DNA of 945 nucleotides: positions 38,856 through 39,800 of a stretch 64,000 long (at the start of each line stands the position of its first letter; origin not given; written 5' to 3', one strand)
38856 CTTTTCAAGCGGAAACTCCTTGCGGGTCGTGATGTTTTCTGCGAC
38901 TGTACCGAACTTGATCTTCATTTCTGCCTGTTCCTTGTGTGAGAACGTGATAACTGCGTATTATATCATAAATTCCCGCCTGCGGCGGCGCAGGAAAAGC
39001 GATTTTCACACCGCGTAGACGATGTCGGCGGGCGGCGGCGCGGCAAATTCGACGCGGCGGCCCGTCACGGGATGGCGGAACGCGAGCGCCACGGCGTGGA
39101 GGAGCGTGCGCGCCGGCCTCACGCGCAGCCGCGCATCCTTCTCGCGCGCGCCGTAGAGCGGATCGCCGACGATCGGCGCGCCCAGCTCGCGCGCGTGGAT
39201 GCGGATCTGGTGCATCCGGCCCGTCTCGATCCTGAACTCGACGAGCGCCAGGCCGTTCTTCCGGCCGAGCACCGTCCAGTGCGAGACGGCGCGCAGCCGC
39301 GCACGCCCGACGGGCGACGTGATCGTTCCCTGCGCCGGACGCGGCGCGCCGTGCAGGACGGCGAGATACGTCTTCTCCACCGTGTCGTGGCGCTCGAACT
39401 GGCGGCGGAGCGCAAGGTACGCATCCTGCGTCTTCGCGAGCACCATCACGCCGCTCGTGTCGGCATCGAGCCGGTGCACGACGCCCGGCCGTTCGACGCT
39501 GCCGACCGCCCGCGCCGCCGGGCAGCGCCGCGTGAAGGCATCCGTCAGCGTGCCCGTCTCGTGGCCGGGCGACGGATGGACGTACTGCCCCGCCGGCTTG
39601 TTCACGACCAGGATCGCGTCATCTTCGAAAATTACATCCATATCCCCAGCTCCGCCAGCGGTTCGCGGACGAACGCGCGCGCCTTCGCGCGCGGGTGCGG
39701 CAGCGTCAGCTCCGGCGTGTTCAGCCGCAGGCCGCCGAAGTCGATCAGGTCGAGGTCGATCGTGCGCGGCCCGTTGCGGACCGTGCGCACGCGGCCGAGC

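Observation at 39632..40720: In-frame fusion of an OmpR-type response regulator to HPPK (FolK)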

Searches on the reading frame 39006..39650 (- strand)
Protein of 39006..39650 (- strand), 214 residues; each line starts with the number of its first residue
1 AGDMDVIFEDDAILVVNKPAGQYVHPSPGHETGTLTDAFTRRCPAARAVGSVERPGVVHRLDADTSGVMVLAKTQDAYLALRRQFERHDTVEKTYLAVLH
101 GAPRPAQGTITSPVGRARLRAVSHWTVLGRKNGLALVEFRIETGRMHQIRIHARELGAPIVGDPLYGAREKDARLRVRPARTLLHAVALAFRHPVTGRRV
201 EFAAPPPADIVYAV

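Call 4: search_protein_families(library=ncbifam, proteins=[window:39006-39650:-], max_evalue=0.01)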
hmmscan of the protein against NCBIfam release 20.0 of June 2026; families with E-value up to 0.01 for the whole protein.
window:39006-39650:- (214 aa): 7 families
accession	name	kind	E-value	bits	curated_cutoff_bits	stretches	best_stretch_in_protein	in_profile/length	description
TIGR00005.1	rluA_subfam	subfamily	5.9e-60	203.1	192.7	1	3-211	72-291/298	RluA family pseudouridine synthase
NF008385.0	PRK11180.1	equivalog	1.9e-39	135.9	351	1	4-212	84-307/325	23S rRNA pseudouridine(1911/1915/1917) synthase RluD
NF008249.0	PRK11025.1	equivalog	1.2e-30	106.6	378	1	5-205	94-301/317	23S rRNA pseudouridine(955/2504/2580) synthase RluC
NF008321.0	PRK11112.1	equivalog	2.8e-26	92.4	328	2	4-101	2-92/257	tRNA pseudouridine(65) synthase TruC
NF007543.0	PRK10158.1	equivalog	4.8e-25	88.5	286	2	6-113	16-114/219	bifunctional tRNA pseudouridine(32) synthase/23S rRNA pseudouridine(746) synthase RluA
TIGR01621.1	RluA-like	hypoth_equivalog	1.2e-23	83.4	222.3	1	4-193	2-185/217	TIGR01621 family pseudouridine synthase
TIGR00093.1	TIGR00093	subfamily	0.00019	21.2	109.3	1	56-107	32-80/161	pseudouridine synthase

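Call 5: search_protein_families(library=pfam, proteins=[window:39006-39650:-], max_evalue=0.01)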
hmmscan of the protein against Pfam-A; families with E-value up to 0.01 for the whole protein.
window:39006-39650:- (214 aa): 1 family
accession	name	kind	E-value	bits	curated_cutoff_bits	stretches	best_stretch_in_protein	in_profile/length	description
PF00849.27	PseudoU_synth_2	-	8.8e-30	104.4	26.8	1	13-153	2-150/152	RNA pseudouridylate synthase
